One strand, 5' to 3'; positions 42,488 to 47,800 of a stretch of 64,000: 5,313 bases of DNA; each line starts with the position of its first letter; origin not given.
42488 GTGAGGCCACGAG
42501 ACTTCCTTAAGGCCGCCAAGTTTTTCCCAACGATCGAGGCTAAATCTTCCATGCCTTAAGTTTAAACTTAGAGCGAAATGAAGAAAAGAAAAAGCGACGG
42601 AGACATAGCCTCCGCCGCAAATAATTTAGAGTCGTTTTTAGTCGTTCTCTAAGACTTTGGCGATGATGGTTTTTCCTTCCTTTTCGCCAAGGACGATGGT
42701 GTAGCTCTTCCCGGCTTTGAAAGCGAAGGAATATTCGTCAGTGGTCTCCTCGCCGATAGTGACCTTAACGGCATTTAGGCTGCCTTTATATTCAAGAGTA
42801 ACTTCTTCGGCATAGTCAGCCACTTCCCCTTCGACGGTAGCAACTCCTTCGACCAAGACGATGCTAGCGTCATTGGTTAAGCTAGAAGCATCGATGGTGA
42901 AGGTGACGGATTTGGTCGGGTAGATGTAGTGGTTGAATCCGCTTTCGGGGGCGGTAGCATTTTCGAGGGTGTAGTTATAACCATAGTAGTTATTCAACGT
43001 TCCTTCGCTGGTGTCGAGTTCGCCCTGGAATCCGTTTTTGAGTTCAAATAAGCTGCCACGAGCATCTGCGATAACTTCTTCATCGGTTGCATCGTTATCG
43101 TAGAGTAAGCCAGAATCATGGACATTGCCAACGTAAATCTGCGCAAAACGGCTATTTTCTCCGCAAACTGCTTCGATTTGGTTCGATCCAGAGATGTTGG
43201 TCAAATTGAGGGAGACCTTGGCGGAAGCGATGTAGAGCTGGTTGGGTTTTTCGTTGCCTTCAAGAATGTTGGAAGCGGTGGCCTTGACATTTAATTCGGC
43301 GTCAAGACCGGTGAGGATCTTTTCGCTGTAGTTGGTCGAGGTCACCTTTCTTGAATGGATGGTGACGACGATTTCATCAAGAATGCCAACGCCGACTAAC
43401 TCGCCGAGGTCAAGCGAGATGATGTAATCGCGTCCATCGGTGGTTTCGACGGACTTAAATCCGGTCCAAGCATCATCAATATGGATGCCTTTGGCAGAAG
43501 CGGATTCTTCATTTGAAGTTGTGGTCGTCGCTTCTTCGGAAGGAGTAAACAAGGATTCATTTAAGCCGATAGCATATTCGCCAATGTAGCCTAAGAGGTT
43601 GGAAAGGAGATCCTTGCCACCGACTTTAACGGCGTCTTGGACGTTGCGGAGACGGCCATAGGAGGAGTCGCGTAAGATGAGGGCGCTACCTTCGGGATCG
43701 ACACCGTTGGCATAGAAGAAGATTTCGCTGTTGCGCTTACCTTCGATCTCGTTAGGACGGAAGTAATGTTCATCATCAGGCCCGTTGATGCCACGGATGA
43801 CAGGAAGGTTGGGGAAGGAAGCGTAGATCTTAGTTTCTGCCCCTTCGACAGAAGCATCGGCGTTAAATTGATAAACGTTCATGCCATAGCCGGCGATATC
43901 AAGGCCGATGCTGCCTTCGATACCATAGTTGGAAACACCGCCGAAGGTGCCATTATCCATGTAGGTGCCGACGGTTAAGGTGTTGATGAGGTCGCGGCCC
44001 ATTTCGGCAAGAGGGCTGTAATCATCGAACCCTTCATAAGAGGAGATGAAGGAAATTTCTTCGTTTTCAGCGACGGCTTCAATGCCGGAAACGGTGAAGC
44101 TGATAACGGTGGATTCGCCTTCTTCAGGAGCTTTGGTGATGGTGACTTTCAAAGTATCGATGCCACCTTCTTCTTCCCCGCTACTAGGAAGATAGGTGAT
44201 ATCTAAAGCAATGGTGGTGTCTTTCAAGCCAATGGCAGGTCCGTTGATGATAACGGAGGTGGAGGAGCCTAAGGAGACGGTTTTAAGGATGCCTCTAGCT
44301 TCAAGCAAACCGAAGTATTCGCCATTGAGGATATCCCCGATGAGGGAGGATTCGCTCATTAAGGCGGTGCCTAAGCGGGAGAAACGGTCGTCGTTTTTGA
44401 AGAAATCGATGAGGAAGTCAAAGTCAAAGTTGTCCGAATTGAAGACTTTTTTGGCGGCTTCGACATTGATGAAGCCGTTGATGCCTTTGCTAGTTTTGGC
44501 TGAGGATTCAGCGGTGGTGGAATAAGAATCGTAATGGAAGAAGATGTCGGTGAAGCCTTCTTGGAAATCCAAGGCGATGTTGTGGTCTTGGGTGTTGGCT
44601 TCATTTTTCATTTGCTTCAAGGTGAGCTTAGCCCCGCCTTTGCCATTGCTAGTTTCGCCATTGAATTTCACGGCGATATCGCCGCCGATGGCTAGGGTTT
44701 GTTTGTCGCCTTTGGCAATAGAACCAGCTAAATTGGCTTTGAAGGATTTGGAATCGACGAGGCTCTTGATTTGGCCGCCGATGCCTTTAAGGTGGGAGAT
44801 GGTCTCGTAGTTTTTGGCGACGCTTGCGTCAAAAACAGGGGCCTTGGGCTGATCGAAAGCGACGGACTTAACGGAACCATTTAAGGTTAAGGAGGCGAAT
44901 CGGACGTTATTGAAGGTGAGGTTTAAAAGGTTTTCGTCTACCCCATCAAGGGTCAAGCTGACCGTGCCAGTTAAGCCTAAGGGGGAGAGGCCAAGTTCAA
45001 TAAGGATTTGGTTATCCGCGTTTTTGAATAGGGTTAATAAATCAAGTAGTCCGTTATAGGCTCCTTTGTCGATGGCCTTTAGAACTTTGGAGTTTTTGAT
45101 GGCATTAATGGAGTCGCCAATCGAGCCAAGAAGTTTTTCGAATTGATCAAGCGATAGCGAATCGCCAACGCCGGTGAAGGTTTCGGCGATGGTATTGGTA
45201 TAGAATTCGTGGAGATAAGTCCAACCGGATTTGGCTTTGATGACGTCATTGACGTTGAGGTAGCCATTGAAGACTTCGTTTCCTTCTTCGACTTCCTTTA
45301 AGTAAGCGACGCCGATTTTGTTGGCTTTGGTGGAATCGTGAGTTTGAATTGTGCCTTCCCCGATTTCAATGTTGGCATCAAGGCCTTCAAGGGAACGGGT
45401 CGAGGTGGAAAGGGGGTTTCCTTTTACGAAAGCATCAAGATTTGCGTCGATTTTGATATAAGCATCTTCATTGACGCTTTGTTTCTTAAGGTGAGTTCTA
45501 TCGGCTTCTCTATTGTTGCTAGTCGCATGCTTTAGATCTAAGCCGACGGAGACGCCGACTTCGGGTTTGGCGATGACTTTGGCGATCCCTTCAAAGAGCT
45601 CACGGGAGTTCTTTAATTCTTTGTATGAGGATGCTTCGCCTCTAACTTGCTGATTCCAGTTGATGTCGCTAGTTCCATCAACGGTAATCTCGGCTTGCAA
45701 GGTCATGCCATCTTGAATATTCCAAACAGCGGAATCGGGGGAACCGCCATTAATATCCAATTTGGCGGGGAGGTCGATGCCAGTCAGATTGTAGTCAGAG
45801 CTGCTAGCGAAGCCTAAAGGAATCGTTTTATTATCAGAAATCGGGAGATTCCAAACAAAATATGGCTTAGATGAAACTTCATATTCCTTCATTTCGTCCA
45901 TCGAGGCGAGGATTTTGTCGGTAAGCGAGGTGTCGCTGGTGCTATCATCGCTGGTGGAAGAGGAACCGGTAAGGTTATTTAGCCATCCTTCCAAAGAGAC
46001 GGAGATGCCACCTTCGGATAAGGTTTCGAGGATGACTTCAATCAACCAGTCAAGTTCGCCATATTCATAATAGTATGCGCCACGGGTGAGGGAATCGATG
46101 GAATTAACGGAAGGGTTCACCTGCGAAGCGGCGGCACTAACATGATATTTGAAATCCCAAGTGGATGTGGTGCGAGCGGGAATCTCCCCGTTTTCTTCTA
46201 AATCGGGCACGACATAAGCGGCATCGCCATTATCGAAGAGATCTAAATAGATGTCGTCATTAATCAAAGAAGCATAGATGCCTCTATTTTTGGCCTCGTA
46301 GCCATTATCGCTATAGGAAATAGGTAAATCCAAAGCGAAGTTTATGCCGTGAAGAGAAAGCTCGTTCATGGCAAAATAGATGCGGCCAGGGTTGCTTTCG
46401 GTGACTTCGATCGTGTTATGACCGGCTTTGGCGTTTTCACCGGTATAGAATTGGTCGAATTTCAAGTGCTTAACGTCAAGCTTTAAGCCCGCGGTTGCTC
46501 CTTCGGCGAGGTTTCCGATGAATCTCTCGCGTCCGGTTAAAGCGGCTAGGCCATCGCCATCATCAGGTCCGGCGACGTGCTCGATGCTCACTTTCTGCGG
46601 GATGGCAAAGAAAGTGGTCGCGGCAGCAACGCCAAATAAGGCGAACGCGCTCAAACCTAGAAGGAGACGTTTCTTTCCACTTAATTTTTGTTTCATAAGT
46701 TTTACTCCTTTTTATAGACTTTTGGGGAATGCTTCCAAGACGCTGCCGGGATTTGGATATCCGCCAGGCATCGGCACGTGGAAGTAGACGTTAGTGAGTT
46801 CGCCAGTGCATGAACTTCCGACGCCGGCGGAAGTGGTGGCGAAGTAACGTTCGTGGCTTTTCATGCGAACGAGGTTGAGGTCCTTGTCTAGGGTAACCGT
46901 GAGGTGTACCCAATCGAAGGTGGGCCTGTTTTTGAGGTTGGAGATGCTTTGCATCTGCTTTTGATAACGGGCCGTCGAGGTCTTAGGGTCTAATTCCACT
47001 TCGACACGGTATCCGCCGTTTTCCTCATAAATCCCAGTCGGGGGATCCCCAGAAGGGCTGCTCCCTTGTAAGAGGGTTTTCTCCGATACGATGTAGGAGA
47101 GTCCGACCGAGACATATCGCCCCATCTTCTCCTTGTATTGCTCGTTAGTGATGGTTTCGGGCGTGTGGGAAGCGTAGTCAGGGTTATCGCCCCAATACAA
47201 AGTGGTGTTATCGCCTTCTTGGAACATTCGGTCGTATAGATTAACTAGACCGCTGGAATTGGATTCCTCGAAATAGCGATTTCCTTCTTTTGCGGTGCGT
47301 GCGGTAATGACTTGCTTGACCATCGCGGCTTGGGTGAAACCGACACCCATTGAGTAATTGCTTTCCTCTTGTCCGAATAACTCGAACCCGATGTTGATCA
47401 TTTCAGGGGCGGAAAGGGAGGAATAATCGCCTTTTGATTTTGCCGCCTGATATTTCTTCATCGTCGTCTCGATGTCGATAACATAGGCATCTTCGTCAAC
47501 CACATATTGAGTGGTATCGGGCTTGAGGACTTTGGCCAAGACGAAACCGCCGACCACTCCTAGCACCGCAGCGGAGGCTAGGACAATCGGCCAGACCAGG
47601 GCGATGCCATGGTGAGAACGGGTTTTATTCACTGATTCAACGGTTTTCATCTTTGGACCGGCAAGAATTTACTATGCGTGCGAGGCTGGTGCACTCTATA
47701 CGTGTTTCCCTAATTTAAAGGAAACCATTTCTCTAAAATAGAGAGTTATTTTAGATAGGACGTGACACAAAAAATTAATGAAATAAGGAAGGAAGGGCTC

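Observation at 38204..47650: Co-directional block of two paralogous giant surface proteins (1192 aa lipoprotein, 1352 aa) with a membrane-embedded XRE regulator and a 312-aa membrane-anchored protein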

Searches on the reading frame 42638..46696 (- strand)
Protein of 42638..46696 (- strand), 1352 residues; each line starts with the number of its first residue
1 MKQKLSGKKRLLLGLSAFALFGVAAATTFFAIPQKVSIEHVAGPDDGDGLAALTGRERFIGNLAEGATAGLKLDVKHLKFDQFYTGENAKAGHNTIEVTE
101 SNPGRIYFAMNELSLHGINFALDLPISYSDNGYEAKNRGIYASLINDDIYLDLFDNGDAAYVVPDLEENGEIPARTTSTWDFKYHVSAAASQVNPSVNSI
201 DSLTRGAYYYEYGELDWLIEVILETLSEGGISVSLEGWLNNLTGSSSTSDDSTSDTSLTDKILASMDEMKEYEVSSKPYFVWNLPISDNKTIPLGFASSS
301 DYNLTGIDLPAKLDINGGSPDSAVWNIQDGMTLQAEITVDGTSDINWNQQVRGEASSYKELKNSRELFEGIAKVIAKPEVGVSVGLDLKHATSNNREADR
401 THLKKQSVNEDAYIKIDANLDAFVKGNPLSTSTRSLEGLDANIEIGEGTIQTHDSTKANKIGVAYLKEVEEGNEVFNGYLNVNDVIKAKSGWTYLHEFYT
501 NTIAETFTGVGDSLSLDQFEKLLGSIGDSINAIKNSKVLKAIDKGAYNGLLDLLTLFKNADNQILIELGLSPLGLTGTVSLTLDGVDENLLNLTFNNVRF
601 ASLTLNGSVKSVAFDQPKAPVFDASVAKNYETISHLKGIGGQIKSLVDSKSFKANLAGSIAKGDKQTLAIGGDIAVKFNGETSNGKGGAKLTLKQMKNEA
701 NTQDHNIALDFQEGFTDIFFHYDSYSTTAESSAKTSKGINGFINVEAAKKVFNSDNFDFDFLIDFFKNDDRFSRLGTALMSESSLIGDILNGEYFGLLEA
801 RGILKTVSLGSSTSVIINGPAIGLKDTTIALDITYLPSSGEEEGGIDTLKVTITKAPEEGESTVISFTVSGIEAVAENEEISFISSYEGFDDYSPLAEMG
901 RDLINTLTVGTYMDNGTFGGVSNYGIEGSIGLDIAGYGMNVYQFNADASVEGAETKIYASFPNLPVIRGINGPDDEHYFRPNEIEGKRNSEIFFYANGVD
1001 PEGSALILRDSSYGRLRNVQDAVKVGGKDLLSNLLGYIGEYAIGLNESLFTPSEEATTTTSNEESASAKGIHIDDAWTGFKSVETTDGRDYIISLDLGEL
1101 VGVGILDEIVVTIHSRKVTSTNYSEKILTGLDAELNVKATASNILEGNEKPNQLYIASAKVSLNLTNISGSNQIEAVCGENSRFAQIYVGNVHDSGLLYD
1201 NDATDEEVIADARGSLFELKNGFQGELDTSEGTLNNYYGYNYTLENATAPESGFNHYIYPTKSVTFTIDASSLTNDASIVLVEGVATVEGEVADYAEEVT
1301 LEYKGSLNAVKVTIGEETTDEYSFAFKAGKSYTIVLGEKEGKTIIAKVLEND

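Call 4: search_protein_families(library=pfam, proteins=[window:42638-46696:-], max_evalue=0.1)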
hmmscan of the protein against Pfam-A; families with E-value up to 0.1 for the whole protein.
window:42638-46696:- (1352 aa): 0 families

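Call 5: search_protein_families(library=ncbifam, proteins=[window:42638-46696:-], max_evalue=0.1)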
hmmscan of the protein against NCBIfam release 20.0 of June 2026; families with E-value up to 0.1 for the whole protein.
window:42638-46696:- (1352 aa): 0 families

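Call 11: find_homologous_proteins(query=window:42638-46696:-)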
Query window:42638-46696:- (1352 aa): 11 proteins with E <= 0.001 among 8000 candidates.
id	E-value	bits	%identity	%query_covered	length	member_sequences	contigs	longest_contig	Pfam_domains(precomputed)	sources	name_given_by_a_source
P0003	0.0e+0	2970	100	100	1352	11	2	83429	-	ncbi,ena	-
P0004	0.0e+0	1148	48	91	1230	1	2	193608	-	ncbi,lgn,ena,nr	ncbi:MAG: hypothetical protein IJU64_00640 [Bacilli bacterium]|nr:hypothetical protein [Bacilli bact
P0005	0.0e+0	1024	45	90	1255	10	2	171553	-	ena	-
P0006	1.9e-284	965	44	91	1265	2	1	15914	-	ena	-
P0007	7.1e-282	956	45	91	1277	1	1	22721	-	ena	-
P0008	2.1e-273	928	43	92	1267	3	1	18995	-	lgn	-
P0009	1.3e-196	674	37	92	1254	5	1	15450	-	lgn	-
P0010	7.8e-188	645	37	92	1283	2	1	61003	-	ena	-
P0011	6.0e-183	629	35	92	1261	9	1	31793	-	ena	-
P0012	8.2e-178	612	34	93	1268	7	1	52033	-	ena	-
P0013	1.6e-177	611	37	80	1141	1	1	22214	-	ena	-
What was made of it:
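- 42638..46696 (-): Giant A: 1352 aa, with an N-terminal signal-anchor helix (11-29) and a large extracytoplasmic body. It starts 15 nt after the p312 stop. Orthologs of 34-48% identity (call 11).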

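Call 19: find_encoding_contigs(protein=P0004, flank=10000, max_places=2)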
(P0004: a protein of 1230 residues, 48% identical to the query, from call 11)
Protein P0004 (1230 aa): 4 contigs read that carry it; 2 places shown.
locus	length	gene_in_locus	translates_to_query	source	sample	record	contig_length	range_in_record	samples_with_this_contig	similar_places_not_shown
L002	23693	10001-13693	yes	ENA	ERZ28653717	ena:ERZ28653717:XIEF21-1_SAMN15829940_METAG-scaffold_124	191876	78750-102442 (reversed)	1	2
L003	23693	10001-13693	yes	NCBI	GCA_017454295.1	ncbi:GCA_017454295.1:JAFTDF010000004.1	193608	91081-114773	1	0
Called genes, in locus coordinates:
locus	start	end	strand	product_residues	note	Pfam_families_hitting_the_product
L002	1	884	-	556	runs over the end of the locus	PF02687:FtsX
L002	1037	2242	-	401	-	PF02687:FtsX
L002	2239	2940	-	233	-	PF00005:ABC_tran, PF02463:SMC_N (faint)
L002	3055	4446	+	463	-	PF07690:MFS_1, PF13347:MFS_2 (faint)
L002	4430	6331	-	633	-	PF13306:LRR_5 (faint)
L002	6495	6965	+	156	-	-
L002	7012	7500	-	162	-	PF02559:CarD_TRCF_RID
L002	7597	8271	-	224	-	PF02492:cobW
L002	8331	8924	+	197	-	PF05175:MTS, PF13489:Methyltransf_23, PF13847:Methyltransf_31, PF08241:Methyltransf_11, PF08242:Methyltransf_12, PF13649:Methyltransf_25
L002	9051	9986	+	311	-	-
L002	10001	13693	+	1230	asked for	-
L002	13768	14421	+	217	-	PF13560:HTH_31, PF01381:HTH_3, PF12844:HTH_19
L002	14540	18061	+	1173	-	-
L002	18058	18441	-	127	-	PF03652:RuvX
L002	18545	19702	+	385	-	PF01734:Patatin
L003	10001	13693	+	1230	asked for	-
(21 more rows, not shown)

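Call 20: find_encoding_contigs(protein=P0010, flank=10000, max_places=2)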
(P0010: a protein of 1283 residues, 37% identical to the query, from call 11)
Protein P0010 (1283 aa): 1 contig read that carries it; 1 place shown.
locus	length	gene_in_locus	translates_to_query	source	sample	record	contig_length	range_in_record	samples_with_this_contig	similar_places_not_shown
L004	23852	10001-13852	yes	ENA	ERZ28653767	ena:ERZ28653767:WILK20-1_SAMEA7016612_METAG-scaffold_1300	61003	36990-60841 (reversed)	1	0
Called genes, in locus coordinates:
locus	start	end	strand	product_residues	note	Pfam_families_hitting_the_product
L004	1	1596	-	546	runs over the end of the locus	PF02743:dCache_1, PF22673:MCP-like_PDC_1, PF00672:HAMP, PF00990:GGDEF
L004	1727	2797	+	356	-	PF07885:Ion_trans_2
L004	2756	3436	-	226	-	PF07947:YhhN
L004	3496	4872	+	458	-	PF07690:MFS_1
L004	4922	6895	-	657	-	PF13306:LRR_5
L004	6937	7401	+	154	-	-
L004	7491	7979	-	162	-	PF02559:CarD_TRCF_RID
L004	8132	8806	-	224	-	PF02492:cobW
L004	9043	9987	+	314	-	-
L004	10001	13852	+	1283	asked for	-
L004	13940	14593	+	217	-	PF13560:HTH_31, PF01381:HTH_3, PF12844:HTH_19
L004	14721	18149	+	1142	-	-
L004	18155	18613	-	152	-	PF03652:RuvX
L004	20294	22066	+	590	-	PF08439:Peptidase_M3_N, PF01432:Peptidase_M3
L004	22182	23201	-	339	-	-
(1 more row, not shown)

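Call 21: find_encoding_contigs(protein=P0012, flank=10000, max_places=2)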
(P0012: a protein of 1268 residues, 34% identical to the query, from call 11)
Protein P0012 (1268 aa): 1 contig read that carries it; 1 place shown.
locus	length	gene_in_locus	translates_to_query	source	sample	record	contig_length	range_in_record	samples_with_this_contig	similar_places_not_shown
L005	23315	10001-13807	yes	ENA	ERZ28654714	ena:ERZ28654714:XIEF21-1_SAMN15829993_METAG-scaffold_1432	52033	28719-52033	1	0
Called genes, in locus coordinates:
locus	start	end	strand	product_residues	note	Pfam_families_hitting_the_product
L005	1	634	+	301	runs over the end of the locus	PF02517:Rce1-like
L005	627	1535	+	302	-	PF05857:TraX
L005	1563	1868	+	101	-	PF00085:Thioredoxin, PF14595:Thioredoxin_9, PF13098:Thioredoxin_2 (weak)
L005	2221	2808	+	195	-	PF01725:Ham1p_like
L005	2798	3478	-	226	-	PF07947:YhhN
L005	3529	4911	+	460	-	PF07690:MFS_1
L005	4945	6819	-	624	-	PF13306:LRR_5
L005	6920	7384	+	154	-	-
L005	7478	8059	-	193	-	PF02559:CarD_TRCF_RID (weak)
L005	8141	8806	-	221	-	PF02492:cobW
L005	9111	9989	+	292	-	-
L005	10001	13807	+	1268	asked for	-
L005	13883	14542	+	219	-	PF13560:HTH_31, PF01381:HTH_3, PF12844:HTH_19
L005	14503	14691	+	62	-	-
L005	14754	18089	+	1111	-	-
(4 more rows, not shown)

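Call 111: search_protein_families(library=padloc, proteins=[window:42638-46696:-], max_evalue=0.01)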
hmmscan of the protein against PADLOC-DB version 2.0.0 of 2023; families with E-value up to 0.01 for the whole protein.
window:42638-46696:- (1352 aa): 0 families

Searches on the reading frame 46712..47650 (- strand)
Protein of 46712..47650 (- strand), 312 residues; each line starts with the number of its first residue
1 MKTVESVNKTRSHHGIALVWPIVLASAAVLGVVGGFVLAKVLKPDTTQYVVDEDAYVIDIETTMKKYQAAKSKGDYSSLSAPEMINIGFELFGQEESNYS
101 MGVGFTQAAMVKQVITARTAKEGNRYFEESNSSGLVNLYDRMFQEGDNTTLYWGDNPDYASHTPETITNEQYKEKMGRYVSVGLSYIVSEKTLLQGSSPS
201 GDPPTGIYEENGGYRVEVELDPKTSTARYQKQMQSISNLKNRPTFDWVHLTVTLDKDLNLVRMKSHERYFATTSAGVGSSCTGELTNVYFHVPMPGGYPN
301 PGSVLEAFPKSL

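Call 4: search_protein_families(library=pfam, proteins=[window:46712-47650:-], max_evalue=0.1)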
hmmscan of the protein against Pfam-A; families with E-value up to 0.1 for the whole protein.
window:46712-47650:- (312 aa): 1 family
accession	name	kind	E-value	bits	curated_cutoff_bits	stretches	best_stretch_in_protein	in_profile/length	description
PF02936.19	COX4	-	0.013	16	26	0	225-257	18-50/138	Cytochrome c oxidase subunit IV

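Call 5: search_protein_families(library=ncbifam, proteins=[window:46712-47650:-], max_evalue=0.1)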
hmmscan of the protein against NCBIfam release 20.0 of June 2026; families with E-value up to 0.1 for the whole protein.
window:46712-47650:- (312 aa): 0 families

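Call 75: search_solved_structures(query=A7, max_evalue=5)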
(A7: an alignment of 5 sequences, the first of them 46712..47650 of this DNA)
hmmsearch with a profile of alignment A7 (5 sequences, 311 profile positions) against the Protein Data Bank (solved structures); distinct sequences matched with E-value up to 5: 2.
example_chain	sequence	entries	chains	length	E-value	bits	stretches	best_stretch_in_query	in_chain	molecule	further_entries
1sg2_A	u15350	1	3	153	0.27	13.6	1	13-98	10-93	Seventeen Kilodalton Protein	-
4eqq_A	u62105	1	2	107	1.3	11.3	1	46-100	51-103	Putative host cell surface-exposed lipoprotein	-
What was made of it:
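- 46712..47650 (-): p312: a 312-aa bitopic membrane protein with one N-terminal membrane helix (residues 15-33) and an extracytoplasmic domain of about 275 aa. It is the first gene of the p312-giant A operon. No Pfam, NCBIfam or PDB hit (calls 4, 5, 75).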

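Call 111: search_protein_families(library=padloc, proteins=[window:46712-47650:-], max_evalue=0.01)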
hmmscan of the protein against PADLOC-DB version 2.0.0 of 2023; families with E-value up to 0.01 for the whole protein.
window:46712-47650:- (312 aa): 0 families
